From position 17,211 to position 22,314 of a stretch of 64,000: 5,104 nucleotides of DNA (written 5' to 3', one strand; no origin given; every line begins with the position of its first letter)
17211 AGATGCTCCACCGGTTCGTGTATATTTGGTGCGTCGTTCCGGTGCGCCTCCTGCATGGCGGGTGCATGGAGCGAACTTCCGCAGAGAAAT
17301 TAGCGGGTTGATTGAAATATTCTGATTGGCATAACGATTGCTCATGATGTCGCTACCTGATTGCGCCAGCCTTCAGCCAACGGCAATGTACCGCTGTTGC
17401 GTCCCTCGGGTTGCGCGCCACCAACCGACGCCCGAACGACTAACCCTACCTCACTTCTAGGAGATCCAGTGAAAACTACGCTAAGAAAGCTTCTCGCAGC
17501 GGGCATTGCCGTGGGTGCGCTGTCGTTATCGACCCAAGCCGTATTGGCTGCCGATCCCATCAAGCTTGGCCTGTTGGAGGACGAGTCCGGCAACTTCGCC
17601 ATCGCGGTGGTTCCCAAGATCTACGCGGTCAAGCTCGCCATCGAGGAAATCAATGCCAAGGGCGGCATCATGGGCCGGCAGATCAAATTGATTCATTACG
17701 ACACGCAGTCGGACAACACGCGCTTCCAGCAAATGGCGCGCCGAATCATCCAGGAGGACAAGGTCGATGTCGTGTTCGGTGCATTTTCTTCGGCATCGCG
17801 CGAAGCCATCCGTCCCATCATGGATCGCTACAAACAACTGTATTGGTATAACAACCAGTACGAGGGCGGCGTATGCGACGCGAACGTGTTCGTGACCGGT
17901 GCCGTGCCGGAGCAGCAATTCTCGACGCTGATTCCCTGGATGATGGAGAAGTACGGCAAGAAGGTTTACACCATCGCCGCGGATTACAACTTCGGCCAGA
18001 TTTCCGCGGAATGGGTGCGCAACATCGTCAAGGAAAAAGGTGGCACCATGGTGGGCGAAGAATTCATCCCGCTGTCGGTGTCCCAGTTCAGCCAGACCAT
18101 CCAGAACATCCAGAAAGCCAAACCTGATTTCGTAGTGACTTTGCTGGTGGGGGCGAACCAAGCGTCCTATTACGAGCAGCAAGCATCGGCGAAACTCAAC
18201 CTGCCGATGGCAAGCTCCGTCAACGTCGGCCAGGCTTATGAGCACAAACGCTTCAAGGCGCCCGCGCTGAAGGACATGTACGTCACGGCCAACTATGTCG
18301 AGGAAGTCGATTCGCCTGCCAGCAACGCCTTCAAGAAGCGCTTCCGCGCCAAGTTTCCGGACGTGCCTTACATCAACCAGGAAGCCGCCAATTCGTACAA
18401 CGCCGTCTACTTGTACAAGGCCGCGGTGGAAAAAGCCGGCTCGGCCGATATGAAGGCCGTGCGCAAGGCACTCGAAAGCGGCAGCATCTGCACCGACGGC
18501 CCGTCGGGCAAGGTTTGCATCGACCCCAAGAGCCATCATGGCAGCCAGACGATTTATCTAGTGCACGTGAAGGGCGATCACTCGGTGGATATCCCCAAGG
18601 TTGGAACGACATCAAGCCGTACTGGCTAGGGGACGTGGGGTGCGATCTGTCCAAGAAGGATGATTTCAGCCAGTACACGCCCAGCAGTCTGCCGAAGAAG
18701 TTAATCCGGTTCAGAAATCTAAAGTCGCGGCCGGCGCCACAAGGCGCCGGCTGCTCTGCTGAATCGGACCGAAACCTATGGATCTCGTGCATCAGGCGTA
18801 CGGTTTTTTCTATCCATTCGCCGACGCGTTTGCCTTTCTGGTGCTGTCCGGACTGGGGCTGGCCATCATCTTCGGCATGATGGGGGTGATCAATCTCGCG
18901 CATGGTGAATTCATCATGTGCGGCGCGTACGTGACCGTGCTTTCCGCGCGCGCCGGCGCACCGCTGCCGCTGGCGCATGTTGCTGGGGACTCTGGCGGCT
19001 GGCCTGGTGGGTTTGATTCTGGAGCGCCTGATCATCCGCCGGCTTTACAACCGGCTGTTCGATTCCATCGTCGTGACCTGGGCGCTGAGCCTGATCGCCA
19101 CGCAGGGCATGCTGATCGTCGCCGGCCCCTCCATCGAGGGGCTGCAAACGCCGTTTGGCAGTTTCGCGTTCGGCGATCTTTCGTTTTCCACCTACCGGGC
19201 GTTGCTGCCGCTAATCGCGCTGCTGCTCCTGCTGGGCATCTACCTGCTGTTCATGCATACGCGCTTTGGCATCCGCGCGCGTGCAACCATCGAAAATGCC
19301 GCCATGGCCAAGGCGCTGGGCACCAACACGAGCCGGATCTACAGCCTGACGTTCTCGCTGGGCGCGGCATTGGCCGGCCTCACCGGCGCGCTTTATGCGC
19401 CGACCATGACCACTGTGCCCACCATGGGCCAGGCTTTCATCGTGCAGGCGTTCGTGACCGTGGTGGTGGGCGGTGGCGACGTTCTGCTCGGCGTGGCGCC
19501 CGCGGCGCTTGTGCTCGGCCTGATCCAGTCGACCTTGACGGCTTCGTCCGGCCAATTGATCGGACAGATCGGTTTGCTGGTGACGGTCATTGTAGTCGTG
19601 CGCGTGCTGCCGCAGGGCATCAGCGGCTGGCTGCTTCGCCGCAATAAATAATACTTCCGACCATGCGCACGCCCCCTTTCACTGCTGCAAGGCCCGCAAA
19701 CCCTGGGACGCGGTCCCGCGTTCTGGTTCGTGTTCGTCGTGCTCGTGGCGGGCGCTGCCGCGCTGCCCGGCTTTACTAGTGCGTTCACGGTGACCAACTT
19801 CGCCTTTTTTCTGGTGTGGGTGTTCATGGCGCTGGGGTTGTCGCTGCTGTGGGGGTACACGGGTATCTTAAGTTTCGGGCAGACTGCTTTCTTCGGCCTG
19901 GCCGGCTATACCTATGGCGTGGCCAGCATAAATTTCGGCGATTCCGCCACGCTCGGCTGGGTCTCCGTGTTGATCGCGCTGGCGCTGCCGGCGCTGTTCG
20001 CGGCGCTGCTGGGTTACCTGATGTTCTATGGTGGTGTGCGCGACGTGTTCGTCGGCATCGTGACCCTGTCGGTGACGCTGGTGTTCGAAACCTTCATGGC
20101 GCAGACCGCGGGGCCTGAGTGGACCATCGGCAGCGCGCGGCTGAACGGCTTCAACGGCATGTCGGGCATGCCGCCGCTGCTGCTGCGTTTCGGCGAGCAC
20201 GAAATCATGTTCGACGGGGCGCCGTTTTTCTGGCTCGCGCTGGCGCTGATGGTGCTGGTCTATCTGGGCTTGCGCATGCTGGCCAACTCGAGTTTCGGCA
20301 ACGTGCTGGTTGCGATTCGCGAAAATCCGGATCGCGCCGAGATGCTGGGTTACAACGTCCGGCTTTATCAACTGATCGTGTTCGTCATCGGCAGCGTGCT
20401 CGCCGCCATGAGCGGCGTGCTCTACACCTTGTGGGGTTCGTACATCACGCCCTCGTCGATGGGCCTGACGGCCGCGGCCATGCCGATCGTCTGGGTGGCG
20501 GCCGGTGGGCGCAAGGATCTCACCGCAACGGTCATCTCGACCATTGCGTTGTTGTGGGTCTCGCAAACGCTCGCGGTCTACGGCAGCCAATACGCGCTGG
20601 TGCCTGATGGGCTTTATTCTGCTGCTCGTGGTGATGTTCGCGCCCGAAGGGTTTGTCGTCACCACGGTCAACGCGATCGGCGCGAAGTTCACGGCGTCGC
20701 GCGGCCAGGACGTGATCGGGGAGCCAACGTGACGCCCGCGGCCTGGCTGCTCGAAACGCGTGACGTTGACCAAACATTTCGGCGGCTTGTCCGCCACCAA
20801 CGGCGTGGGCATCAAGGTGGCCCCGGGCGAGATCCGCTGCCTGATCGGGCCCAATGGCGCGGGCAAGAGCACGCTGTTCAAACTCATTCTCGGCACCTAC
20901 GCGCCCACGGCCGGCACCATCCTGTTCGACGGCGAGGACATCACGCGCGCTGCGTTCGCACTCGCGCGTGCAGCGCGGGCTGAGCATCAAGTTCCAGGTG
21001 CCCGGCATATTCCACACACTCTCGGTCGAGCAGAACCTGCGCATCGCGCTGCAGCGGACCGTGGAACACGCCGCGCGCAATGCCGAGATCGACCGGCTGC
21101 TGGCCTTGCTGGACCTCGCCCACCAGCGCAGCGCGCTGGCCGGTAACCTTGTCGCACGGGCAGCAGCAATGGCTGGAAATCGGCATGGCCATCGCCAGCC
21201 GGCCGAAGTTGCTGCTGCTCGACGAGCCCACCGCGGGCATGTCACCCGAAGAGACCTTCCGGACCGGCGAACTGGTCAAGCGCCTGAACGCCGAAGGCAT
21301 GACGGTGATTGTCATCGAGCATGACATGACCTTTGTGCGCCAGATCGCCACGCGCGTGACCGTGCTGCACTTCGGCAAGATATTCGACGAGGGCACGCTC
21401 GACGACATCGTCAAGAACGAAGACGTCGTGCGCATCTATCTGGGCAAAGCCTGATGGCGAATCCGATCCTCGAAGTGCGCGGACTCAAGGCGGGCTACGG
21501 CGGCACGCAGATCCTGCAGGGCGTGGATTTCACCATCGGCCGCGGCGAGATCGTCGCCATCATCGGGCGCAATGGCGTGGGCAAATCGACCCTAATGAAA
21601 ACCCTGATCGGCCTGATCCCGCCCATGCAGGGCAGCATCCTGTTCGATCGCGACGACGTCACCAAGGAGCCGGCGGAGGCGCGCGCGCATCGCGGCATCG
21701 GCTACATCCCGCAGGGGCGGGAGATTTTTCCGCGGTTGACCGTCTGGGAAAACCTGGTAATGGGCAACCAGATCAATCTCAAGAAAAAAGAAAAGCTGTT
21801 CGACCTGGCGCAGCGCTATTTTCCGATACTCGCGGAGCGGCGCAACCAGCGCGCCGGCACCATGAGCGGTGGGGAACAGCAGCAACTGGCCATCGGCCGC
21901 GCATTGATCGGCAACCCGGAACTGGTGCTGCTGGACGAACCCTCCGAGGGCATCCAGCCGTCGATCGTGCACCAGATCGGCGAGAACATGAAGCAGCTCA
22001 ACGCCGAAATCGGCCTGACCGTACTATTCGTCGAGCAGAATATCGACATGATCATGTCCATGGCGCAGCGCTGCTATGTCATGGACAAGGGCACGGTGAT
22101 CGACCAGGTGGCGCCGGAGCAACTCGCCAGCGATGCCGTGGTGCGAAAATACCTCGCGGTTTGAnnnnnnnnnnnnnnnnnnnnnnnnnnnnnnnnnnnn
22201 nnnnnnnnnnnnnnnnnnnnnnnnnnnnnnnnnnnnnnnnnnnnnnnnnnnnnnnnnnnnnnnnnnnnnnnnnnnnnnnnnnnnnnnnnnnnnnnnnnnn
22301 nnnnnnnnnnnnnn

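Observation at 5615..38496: Pervasive intergenic 'word-arm' palindromic element family (TCACG words plus a double-hairpin unit): at least 10 loci in 38 kb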

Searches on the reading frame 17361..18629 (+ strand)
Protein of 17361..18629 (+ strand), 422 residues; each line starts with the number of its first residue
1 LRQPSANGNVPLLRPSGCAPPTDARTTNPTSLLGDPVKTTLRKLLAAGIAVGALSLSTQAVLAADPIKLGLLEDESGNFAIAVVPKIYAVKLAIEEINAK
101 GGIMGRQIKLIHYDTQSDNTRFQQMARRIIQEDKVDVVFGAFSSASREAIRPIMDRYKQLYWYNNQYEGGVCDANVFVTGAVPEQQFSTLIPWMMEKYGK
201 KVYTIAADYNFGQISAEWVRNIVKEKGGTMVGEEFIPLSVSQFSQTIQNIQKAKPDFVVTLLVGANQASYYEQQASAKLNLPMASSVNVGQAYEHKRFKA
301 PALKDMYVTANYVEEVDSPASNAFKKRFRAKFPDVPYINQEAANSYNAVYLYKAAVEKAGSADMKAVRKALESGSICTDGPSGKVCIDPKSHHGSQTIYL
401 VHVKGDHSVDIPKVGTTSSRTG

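Call 11: search_protein_families(library=pfam, proteins=[window:17361-18629:+])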
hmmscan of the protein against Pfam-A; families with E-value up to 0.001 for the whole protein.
window:17361-18629:+ (422 aa): 3 families
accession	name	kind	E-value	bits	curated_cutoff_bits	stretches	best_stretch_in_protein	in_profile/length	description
PF13458.12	Peripla_BP_6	-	4.5e-88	296.6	31.7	1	66-405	1-340/343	Periplasmic binding protein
PF13433.12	Peripla_BP_5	-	6.9e-81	272.6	27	1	67-411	1-344/363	Periplasmic binding protein domain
PF01094.35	ANF_receptor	-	4.7e-10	39.5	25.4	1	89-369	5-298/353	Receptor family ligand binding region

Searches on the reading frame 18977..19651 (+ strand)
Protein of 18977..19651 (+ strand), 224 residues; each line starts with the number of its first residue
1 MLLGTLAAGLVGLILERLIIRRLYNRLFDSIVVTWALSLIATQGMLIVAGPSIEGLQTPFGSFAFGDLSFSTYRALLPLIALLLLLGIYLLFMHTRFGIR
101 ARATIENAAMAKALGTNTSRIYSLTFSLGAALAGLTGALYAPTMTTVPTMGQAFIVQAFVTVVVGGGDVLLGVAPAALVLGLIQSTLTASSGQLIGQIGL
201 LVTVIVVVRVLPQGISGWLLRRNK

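Call 12: search_protein_families(library=pfam, proteins=[window:18977-19651:+])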
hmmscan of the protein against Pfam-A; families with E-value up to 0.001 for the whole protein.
window:18977-19651:+ (224 aa): 1 family
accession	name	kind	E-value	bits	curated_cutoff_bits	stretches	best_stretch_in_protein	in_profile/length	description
PF02653.21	BPD_transp_2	-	1.6e-26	93.5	26.8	1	1-193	59-252/269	Branched-chain amino acid transport system / permease component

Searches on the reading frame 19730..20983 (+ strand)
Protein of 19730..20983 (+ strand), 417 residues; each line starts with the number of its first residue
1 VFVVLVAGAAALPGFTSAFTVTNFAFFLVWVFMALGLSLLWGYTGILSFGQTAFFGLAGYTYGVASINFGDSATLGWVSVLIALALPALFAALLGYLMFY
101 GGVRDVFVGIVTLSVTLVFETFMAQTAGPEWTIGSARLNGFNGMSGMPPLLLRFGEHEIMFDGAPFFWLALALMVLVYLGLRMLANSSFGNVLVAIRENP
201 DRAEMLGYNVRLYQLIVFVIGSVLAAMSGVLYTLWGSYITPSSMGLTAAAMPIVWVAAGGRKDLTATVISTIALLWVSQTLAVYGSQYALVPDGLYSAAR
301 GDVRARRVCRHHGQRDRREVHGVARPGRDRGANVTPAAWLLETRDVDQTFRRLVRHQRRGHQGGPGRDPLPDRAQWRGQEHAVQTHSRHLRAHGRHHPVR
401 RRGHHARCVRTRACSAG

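Call 12: search_protein_families(library=pfam, proteins=[window:19730-20983:+])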
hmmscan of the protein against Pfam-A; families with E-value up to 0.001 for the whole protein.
window:19730-20983:+ (417 aa): 1 family
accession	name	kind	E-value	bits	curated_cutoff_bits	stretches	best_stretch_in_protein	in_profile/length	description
PF02653.21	BPD_transp_2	-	1.4e-33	116.6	26.8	1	25-286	7-252/269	Branched-chain amino acid transport system / permease component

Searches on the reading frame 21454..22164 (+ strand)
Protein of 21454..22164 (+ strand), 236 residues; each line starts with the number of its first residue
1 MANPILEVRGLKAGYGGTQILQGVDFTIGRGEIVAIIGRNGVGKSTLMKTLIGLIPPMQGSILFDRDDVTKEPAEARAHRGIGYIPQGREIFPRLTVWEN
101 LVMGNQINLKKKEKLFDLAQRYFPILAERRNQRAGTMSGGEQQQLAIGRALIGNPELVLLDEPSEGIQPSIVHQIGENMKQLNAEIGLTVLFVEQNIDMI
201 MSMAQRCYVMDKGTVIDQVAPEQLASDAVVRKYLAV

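Call 12: search_protein_families(library=pfam, proteins=[window:21454-22164:+])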
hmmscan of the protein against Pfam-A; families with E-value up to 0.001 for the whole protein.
window:21454-22164:+ (236 aa): 4 families
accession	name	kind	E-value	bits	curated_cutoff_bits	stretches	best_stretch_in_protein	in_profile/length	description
PF00005.33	ABC_tran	-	5.3e-35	121.4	25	1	21-164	1-136/137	ABC transporter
PF13304.12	AAA_21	-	2e-08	35.1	27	0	33-51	1-19/304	AAA domain, putative AbiEii toxin, Type IV TA system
PF01926.29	MMR_HSR1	-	0.00015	22.3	21.9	1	34-78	2-41/113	50S ribosome-binding GTPase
PF13555.12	AAA_29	-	0.00022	21.3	27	1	22-57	13-48/61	P-loop containing region of AAA domain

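Call 13: find_encoding_contigs(protein=window:21454-22164:+, flank=2000, max_places=4)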
Protein window:21454-22164:+ (236 aa): no gene with exactly this product is on record in the collection.
